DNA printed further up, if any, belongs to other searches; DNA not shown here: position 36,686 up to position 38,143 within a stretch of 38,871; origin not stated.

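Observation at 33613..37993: Unassigned three-gene module next to the ccm operon: 12-heme cytochrome c, small Cys-rich secreted protein, outer-membrane beta-barrel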

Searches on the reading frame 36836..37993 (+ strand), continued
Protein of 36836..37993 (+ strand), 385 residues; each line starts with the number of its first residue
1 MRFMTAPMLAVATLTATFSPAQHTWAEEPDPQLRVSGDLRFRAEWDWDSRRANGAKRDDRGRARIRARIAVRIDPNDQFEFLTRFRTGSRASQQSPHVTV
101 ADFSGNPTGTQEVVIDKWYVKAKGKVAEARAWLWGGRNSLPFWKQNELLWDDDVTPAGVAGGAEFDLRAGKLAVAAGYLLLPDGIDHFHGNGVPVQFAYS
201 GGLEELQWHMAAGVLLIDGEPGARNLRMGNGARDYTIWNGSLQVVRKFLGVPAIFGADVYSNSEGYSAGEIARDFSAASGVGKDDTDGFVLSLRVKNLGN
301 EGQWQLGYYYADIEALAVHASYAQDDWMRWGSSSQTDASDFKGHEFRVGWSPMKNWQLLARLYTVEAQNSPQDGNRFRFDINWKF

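Call 72: fold_search(model_id=the predicted structure, library=pdb)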
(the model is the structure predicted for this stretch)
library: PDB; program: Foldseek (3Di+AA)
matches with E <= 10: 857; with E <= 0.001: 254
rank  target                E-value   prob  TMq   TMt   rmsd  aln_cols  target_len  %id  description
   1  8byt_A                1.5e-14  1.00  0.62  0.75   5.0       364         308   16  Outer membrane attachment porin OmpM1 from Veillonella parvula, C3 symmetry (released 2023-11-08)
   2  8bys_B                2.7e-14  1.00  0.65  0.76   4.5       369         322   16  Outer membrane attachment porin OmpM1 from Veillonella parvula, native (released 2023-11-08)
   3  8bym_A                2.7e-14  1.00  0.61  0.71   5.4       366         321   16  Outer membrane attachment porin OmpM1 from Veillonella parvula (released 2023-11-08)
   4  8bys_A                4.5e-14  1.00  0.61  0.71   5.2       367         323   16  Outer membrane attachment porin OmpM1 from Veillonella parvula, native (released 2023-11-08)
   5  5ldv                  1.5e-10  1.00  0.45  0.43  12.5       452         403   13  Crystal Structures of MOMP from Campylobacter jejuni (released 2016-10-26)
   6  4gey                  7.5e-10  1.00  0.58  0.54   8.8       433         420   11  High pH structure of Pseudomonas putida OprB (released 2012-10-24)
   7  3rbh_D                8.7e-10  1.00  0.49  0.46   9.5       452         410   11  Structure of alginate export protein AlgE from Pseudomonas aeruginosa (released 2011-07-27)
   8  3rbh_C                2.4e-09  1.00  0.49  0.46   9.5       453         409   11  Structure of alginate export protein AlgE from Pseudomonas aeruginosa (released 2011-07-27)
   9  4azl_A                2.9e-09  1.00  0.48  0.45  10.1       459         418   10  In meso structure of alginate transporter, AlgE, from Pseudomoas aeruginosa, PAO1, crystal form 2. (released 2013-07-03)
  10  3rbh_B                4.2e-09  1.00  0.49  0.45   9.5       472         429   11  Structure of alginate export protein AlgE from Pseudomonas aeruginosa (released 2011-07-27)
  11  4azl_B                4.6e-09  1.00  0.47  0.43  10.4       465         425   10  In meso structure of alginate transporter, AlgE, from Pseudomoas aeruginosa, PAO1, crystal form 2. (released 2013-07-03)
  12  4frt_A                4.6e-09  1.00  0.41  0.43   9.5       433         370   11  Crystal Structure of Pseudomonas aeruginosa OccK7 (OpdD) (released 2013-07-24)
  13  2qtk_A                5.6e-09  1.00  0.40  0.41   9.3       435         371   12  Crystal Structure of the outer membrane protein opdK from Pseudomonas aeruginosa (released 2008-06-24)
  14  5o78_A                6.9e-09  1.00  0.50  0.57   7.8       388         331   12  Crystal structure of Omp35 from Enterobacter aerogenes (released 2018-06-20)
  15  4afk                  6.9e-09  1.00  0.49  0.45  10.2       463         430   11  In meso structure of alginate transporter, AlgE, from Pseudomonas aeruginosa, PAO1 (released 2013-02-06)
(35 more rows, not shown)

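Call 73: search_protein_families(library=pfam, proteins=[L126:4396-5238:-, L126:3779-4396:-, L126:9221-11146:-, L139:9099-10145:+, L160:7149-9548:+, L156:9518-11437:+, L126:5238-7616:-], max_evalue=0.01)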
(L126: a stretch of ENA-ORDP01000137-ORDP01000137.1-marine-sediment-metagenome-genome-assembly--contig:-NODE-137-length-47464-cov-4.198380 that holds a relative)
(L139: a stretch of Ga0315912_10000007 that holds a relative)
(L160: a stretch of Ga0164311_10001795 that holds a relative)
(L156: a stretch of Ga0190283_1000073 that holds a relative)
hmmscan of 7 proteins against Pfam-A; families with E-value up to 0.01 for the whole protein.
L126:4396-5238:- (281 aa): 14 families
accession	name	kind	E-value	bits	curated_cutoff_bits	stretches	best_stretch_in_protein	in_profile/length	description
PF00515.34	TPR_1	-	2.3e-19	68.8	27.8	3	189-220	2-33/34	Tetratricopeptide repeat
PF13181.12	TPR_8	-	3.4e-19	67.7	25.7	1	120-153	1-34/34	Tetratricopeptide repeat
PF13371.12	TPR_9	-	4.3e-19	68.7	35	3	96-155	5-64/73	Tetratricopeptide repeat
PF07719.23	TPR_2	-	1.1e-17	63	27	1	190-220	3-33/34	Tetratricopeptide repeat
PF13414.12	TPR_11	-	1.1e-16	60.7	26.8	1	127-164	1-38/42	TPR repeat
PF13432.12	TPR_16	-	1.4e-14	54.6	32.7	2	96-154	7-65/65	Tetratricopeptide repeat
PF13431.12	TPR_17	-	7.5e-14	51.2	24.4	0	144-174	3-33/34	Tetratricopeptide repeat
PF13428.12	TPR_14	-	1.5e-13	50.4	23.5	1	89-125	4-40/44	Tetratricopeptide repeat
PF13174.12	TPR_6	-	4.2e-11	43.2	26.3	0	90-119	4-33/33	Tetratricopeptide repeat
PF14559.12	TPR_19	-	7.3e-10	39.5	25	0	201-260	4-64/68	Tetratricopeptide repeat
PF13424.12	TPR_12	-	3.6e-08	33.9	30.1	0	108-150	32-75/77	Tetratricopeptide repeat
PF03704.23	BTAD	-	2.5e-05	25.1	22.1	0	129-176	71-118/146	Bacterial transcriptional activator domain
PF12569.14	NatA_aux_su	-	0.0002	20.9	33.3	0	95-161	200-266/515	N-terminal acetyltransferase A, auxiliary subunit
PF14561.12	TPR_20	-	0.00083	20.1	25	0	206-265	6-65/90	Tetratricopeptide repeat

L126:3779-4396:- (206 aa): 0 families

L126:9221-11146:- (642 aa): 23 families
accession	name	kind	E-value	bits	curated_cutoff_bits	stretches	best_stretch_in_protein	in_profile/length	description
PF07992.20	Pyr_redox_2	-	3e-29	102.8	26.1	1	142-457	2-291/291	Pyridine nucleotide-disulphide oxidoreductase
PF14691.11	Fer4_20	-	2.1e-14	53.7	25.8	1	40-128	28-111/113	Dihydroprymidine dehydrogenase domain II, 4Fe-4S cluster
PF13450.12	NAD_binding_8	-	1.2e-10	41.9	21.9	1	145-180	1-36/68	NAD(P)-binding Rossmann-like domain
PF01266.30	DAO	-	1.5e-10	41.6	27.9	1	142-176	1-35/353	FAD dependent oxidoreductase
PF00070.33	Pyr_redox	-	6.5e-10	39.8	22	1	142-176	1-35/82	Pyridine nucleotide-disulphide oxidoreductase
PF12838.12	Fer4_7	-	4e-09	37.3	27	1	584-633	2-51/52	4Fe-4S dicluster domain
PF14697.11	Fer4_21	-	2.6e-08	34.3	35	1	583-637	7-59/59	4Fe-4S dicluster domain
PF00037.32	Fer4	-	6.7e-07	29.3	21.1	1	613-633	1-21/24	4Fe-4S binding domain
PF12831.13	FAD_oxidored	-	2.6e-06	27.4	27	1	143-183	2-42/416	FAD dependent oxidoreductase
PF00890.30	FAD_binding_2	-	2.7e-06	27.3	20.4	1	143-179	2-38/414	FAD binding domain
PF13738.12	Pyr_redox_3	-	8.2e-06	25.7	30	0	145-175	2-32/305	Pyridine nucleotide-disulphide oxidoreductase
PF12797.12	Fer4_2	-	1.3e-05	25.2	24.5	1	612-632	2-22/22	4Fe-4S binding domain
PF01593.30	Amino_oxidase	-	0.00011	22.1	19.8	1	150-179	1-30/443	Flavin containing amine oxidoreductase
PF00291.31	PALP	-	0.00022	21.1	35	0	268-415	53-175/295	Pyridoxal-phosphate dependent enzyme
PF12837.12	Fer4_6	-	0.00038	20.7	25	1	613-633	2-22/24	4Fe-4S binding domain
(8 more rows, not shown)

L139:9099-10145:+ (349 aa): 1 family
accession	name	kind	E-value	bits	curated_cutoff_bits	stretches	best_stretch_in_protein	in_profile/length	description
PF01841.26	Transglut_core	-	8.3e-16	58.7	23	1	148-258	3-107/108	Transglutaminase-like superfamily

L160:7149-9548:+ (800 aa): 4 families
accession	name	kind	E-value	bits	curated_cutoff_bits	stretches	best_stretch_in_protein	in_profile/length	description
PF13442.11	Cytochrome_CBB3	-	6.9e-27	94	27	3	279-364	4-65/68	Cytochrome C oxidase, cbb3-type, subunit III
PF00034.26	Cytochrom_C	-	2.1e-21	77.5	21.3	3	280-364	3-83/90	Cytochrome c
PF09459.16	EB_dh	-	2.9e-11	44.3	33.3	1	556-754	2-235/236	Ethylbenzene dehydrogenase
PF14495.11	Cytochrom_C550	-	0.0021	18.2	27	0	411-434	19-42/136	Cytochrome c-550 domain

L156:9518-11437:+ (640 aa): 1 family
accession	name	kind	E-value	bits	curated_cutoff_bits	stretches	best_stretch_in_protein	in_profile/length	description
PF01654.22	Cyt_bd_oxida_I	-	4.7e-21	75.3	26.2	1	105-359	2-251/418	Cytochrome bd terminal oxidase subunit I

L126:5238-7616:- (793 aa): 6 families
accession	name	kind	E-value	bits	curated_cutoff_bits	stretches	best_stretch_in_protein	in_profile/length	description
PF14522.11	Cytochrome_C7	-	5.6e-12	45.8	24.8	1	360-401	12-54/67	Cytochrome c7 and related cytochrome c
PF22113.1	Mtrc-MtrF_II-IV_dom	-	1.4e-08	34.9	30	1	219-397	6-165/176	Outer membrane cytochrome MtrC/MtrF-like, domains II/IV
PF14537.11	Cytochrom_c3_2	-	7.5e-08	33.2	25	0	220-304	7-79/79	Cytochrome c3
PF02085.21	Cytochrom_CIII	-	1.4e-06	29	22.9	0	501-534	26-61/101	Class III cytochrome C family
PF13435.11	Cytochrome_C554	-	1.6e-05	26.1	20.8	0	216-247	45-83/84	Cytochrome c554 and c-prime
PF09699.15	Paired_CXXCH_1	-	0.0042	17.2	20.6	0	744-758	25-39/41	Doubled CXXCH motif (Paired_CXXCH_1)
